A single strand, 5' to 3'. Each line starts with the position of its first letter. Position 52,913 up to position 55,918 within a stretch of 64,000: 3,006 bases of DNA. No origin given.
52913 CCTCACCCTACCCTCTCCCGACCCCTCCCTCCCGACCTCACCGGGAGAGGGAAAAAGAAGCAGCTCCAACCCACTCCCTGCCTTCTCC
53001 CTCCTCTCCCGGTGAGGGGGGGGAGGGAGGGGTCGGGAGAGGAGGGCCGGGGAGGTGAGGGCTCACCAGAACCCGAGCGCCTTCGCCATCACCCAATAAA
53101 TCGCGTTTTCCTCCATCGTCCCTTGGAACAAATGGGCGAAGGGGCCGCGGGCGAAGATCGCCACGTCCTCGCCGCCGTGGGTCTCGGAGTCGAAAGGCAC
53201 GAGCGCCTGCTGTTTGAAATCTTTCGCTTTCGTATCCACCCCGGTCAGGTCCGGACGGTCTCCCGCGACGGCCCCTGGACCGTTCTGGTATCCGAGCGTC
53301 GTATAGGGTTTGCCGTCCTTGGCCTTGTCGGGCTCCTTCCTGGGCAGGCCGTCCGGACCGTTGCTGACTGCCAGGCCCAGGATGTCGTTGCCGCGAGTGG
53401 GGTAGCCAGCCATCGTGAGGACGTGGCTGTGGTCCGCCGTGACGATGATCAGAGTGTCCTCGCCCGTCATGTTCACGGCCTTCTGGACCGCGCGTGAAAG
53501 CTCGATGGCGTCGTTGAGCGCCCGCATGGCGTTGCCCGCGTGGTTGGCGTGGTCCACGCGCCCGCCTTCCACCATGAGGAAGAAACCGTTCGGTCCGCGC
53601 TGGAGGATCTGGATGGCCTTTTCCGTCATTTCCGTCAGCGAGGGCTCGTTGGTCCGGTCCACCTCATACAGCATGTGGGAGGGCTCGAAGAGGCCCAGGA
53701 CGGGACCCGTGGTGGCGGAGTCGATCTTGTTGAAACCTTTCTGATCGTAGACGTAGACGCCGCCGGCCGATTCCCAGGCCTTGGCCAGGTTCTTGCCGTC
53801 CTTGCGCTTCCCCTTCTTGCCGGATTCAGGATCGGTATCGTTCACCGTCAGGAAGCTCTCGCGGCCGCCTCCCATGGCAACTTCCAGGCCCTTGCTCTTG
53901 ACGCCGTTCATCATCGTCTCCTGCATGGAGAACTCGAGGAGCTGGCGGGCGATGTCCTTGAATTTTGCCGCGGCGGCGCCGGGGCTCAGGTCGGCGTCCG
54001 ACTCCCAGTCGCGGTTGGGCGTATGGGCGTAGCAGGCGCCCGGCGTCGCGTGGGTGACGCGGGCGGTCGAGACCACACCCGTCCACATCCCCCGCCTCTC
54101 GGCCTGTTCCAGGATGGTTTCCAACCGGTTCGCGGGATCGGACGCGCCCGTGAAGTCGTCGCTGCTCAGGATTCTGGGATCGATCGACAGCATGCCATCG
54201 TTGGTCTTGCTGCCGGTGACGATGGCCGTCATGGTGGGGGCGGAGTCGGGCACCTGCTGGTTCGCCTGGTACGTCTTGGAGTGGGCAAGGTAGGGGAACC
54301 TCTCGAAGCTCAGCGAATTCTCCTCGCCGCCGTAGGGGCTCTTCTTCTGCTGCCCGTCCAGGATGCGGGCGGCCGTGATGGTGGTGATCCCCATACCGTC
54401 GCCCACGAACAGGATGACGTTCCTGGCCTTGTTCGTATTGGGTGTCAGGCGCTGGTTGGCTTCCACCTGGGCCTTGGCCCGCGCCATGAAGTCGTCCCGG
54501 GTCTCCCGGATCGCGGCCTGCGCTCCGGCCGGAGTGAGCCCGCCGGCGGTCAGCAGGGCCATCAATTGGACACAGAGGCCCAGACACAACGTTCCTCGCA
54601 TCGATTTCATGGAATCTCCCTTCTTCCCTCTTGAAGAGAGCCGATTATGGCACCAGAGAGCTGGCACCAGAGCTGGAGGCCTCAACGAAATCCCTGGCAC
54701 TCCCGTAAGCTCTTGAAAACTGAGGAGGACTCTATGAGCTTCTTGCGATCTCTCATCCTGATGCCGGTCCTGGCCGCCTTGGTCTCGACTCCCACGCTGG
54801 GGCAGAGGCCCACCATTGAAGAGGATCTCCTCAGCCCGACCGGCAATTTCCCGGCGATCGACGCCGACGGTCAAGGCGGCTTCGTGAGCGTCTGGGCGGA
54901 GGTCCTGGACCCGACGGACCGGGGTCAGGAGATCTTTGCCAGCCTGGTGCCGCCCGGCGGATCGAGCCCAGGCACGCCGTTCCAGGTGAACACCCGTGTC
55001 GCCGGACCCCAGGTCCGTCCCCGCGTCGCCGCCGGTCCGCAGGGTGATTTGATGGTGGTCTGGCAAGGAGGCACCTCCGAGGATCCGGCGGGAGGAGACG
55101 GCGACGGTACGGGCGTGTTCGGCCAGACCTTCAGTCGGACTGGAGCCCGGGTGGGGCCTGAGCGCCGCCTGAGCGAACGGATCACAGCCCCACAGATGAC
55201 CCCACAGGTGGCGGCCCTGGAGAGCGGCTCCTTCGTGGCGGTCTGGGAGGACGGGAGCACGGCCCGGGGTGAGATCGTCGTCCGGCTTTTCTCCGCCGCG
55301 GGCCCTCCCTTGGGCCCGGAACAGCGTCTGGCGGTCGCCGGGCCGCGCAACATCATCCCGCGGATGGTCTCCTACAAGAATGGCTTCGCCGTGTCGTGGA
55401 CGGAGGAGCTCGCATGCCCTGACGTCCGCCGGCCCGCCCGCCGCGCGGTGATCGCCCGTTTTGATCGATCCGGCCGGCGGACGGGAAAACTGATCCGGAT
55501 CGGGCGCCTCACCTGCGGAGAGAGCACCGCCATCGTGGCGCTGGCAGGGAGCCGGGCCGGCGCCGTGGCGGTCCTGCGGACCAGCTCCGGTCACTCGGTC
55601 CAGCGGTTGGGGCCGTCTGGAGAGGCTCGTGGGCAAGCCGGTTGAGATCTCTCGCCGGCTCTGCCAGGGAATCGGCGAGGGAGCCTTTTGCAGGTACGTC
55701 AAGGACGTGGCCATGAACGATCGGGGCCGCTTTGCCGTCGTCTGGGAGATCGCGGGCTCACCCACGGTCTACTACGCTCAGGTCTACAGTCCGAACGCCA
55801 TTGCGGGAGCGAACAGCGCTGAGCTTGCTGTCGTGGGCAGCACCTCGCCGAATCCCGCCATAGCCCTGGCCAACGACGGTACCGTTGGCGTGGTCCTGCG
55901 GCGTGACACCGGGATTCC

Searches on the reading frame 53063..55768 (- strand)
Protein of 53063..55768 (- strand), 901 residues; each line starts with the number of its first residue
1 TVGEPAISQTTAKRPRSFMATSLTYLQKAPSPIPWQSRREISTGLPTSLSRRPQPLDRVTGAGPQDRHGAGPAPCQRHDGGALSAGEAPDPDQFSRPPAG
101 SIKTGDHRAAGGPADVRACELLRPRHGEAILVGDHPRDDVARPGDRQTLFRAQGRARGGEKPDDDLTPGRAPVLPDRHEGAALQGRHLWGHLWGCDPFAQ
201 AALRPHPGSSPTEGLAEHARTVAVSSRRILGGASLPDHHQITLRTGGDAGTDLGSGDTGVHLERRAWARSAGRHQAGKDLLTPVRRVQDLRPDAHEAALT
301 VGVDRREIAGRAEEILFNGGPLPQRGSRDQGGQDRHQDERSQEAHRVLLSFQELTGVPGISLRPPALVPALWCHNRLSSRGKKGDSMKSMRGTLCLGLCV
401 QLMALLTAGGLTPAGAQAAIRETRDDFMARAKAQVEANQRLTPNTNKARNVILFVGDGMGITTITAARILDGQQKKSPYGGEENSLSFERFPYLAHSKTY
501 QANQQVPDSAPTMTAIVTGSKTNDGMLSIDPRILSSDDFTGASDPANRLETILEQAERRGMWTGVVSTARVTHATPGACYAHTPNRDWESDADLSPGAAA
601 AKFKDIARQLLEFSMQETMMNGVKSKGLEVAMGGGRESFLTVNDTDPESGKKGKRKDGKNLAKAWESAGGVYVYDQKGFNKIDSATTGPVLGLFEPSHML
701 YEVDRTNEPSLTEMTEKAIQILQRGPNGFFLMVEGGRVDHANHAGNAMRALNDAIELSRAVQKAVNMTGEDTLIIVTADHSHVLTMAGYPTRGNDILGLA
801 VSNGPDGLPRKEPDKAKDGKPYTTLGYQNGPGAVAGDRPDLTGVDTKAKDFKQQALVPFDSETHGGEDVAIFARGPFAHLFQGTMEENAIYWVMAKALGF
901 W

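Call 75: search_protein_families(library=pfam, proteins=[window:53063-55768:-], max_evalue=0.00001)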
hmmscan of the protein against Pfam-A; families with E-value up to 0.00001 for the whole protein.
window:53063-55768:- (901 aa): 1 family
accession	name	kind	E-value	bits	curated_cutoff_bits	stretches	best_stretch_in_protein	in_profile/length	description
PF00245.25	Alk_phosphatase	-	6.3e-130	434.3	24.4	1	448-898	1-421/423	Alkaline phosphatase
